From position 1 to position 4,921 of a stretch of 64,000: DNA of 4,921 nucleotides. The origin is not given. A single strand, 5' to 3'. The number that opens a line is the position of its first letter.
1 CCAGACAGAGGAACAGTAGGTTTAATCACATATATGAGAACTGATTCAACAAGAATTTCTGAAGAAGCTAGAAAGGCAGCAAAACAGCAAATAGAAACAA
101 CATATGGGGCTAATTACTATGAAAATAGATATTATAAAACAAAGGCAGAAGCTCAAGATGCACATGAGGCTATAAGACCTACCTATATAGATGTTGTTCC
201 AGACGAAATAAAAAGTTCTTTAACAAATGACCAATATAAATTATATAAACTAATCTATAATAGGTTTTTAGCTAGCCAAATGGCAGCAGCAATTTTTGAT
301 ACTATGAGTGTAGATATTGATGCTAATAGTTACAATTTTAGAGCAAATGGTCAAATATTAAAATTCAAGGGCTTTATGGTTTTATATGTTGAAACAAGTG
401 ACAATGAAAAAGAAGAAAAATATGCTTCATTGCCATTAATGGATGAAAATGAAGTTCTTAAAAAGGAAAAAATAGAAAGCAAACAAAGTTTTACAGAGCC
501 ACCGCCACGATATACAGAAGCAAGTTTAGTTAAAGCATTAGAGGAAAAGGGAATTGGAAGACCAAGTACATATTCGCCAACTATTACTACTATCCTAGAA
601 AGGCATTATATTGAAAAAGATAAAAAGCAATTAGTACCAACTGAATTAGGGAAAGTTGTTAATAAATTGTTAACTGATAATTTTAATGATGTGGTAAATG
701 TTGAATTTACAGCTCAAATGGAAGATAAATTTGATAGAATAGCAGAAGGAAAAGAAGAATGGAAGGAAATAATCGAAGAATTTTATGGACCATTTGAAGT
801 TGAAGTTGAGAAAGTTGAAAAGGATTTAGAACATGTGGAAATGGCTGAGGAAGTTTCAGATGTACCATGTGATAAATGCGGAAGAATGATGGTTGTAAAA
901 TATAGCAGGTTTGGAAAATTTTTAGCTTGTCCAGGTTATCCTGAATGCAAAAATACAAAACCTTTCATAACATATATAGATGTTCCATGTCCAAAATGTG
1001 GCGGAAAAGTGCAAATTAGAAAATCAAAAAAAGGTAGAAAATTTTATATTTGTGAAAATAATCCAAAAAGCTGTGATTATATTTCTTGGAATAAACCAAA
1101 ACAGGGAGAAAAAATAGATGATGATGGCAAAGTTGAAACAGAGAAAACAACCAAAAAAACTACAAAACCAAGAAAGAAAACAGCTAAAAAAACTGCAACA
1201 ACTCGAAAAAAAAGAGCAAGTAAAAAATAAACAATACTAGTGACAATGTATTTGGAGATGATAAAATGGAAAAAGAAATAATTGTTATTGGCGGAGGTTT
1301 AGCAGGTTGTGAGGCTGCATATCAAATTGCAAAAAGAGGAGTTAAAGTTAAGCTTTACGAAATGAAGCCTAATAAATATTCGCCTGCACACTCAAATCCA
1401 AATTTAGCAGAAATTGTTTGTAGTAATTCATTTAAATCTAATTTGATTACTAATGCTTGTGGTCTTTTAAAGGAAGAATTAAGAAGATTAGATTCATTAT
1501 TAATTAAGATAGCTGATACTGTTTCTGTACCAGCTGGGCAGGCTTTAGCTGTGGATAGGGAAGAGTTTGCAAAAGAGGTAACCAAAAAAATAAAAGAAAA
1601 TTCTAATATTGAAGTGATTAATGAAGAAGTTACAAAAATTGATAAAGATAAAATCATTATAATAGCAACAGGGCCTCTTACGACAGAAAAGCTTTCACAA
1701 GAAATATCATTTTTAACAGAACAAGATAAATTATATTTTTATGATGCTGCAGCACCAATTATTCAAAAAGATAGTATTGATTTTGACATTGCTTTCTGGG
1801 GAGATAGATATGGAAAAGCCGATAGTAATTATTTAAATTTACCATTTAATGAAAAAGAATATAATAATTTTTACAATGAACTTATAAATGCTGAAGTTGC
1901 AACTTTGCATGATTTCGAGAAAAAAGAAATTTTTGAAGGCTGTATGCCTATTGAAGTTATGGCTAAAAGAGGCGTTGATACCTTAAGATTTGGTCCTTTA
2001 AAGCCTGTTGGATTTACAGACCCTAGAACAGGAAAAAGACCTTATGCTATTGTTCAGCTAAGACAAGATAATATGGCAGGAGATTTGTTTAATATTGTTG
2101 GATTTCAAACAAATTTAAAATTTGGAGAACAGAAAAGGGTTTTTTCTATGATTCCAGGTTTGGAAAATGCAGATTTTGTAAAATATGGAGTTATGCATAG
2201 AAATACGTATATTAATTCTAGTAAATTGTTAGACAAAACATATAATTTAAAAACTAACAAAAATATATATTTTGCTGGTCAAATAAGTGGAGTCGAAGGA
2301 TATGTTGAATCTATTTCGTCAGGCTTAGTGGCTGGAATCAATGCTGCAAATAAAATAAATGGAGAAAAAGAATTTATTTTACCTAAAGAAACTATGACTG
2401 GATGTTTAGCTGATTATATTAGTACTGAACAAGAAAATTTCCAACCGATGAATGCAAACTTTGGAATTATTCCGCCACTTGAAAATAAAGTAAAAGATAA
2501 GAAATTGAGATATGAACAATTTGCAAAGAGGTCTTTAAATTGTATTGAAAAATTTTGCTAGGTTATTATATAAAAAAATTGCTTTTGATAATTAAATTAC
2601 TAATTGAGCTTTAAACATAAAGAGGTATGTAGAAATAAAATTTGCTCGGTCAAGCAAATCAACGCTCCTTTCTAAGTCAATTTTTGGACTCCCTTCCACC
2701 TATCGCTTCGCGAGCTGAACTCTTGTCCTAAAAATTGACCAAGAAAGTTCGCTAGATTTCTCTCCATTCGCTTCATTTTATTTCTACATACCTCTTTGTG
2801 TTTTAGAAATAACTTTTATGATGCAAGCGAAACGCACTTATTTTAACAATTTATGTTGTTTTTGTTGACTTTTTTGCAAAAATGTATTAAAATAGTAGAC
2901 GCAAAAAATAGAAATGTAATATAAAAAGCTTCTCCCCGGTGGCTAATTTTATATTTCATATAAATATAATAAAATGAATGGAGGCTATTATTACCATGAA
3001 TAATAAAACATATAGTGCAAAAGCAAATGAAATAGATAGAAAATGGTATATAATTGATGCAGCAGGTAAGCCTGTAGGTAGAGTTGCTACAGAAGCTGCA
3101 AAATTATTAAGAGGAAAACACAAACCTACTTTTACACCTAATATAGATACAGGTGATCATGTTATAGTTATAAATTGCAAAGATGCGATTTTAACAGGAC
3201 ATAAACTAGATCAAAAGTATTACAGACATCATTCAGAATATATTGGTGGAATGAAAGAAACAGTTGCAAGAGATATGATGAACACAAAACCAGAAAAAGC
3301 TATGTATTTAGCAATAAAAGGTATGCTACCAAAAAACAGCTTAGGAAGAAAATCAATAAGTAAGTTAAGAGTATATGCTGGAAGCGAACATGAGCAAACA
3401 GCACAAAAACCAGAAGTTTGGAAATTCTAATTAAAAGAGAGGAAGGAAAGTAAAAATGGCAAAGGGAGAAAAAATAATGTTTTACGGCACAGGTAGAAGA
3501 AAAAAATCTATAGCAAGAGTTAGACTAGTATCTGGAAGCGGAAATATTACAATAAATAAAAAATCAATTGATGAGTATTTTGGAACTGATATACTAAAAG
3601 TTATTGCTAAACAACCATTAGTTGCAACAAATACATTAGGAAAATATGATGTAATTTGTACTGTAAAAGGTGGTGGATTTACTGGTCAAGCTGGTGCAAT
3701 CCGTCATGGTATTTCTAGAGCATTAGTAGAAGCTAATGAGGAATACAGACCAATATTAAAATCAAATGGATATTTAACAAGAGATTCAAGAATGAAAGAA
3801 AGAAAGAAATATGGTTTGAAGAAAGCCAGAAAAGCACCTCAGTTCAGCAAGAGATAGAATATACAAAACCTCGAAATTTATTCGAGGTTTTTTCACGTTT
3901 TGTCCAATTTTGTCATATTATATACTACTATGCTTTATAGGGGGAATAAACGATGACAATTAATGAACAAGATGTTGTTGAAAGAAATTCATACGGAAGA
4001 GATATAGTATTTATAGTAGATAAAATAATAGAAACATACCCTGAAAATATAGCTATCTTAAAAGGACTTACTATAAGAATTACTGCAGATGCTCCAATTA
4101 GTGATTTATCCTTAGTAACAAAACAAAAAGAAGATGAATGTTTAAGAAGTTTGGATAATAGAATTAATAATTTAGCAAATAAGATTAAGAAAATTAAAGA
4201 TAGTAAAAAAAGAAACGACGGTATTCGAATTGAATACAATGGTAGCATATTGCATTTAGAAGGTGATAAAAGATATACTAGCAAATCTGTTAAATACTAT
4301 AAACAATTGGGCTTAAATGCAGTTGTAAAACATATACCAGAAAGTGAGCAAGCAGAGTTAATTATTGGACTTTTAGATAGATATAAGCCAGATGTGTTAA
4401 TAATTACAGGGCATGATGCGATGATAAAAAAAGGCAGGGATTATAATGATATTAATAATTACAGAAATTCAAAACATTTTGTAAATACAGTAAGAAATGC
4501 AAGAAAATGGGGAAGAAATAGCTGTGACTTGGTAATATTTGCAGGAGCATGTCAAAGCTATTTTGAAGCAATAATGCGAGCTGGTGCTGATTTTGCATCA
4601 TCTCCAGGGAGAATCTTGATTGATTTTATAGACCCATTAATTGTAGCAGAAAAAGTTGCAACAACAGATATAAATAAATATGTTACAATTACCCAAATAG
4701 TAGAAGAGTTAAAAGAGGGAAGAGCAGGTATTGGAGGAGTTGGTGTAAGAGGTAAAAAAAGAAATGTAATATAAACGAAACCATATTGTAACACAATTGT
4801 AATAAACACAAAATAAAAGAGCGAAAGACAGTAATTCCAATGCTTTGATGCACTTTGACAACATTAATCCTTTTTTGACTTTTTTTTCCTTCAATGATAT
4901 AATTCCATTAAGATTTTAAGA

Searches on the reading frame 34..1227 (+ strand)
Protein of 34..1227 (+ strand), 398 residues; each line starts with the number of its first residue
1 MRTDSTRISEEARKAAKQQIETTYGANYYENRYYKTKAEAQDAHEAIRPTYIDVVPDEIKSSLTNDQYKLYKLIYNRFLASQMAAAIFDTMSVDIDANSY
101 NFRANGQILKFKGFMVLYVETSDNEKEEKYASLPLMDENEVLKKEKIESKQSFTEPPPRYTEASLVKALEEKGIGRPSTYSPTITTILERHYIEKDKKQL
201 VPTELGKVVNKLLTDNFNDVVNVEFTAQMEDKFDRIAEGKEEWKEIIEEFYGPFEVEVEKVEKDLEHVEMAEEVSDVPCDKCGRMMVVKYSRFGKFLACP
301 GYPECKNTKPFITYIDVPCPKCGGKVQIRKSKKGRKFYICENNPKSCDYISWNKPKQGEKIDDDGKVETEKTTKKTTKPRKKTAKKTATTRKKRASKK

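Call 74: search_protein_families(library=pfam, proteins=[window:34-1227:+], max_evalue=0.001)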
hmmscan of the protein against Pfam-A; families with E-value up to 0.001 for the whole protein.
window:34-1227:+ (398 aa): 2 families
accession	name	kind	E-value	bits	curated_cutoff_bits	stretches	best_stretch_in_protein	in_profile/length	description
PF01131.25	Topoisom_bac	-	1e-71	242.6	35.1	1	1-247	162-410/411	DNA topoisomerase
PF01396.24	Zn_ribbon_Top1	-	1.1e-20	73.5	32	2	278-310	3-35/39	Topoisomerase DNA binding C4 zinc finger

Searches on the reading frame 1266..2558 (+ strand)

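Call 74: search_protein_families(library=pfam, proteins=[window:1266-2558:+], max_evalue=0.001)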
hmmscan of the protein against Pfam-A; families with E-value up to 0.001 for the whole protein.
window:1266-2558:+ (431 aa): 9 families
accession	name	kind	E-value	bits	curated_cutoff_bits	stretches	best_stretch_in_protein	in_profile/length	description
PF01134.28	GIDA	-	9.3e-107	357.9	22.1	1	5-367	2-390/391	Glucose inhibited division protein A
PF00070.33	Pyr_redox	-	2.2e-07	31.7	22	1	5-36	2-33/82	Pyridine nucleotide-disulphide oxidoreductase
PF07992.20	Pyr_redox_2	-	2.7e-07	30.7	26.1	1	4-136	2-108/291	Pyridine nucleotide-disulphide oxidoreductase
PF01266.30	DAO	-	1.3e-06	28.6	27.9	1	5-34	2-31/353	FAD dependent oxidoreductase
PF13450.12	NAD_binding_8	-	8.9e-06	26.3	21.9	1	7-35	1-29/68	NAD(P)-binding Rossmann-like domain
PF03486.20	HI0933_like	-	9.5e-06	25.7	50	0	4-35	2-33/244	HI0933-like protein Rossmann domain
PF13738.12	Pyr_redox_3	-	1e-05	25.4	30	0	2-35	164-197/305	Pyridine nucleotide-disulphide oxidoreductase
PF00890.30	FAD_binding_2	-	1.3e-05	25.1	20.4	1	5-37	2-34/414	FAD binding domain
PF12831.13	FAD_oxidored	-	0.00015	21.6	27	1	4-34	1-31/416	FAD dependent oxidoreductase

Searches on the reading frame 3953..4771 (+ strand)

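Call 74: search_protein_families(library=pfam, proteins=[window:3953-4771:+], max_evalue=0.001)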
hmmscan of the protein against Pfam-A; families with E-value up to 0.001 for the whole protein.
window:3953-4771:+ (273 aa): 1 family
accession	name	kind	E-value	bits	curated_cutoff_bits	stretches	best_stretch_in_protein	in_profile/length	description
PF05582.17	Peptidase_U57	-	7.6e-92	308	25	1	6-271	3-277/280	YabG peptidase U57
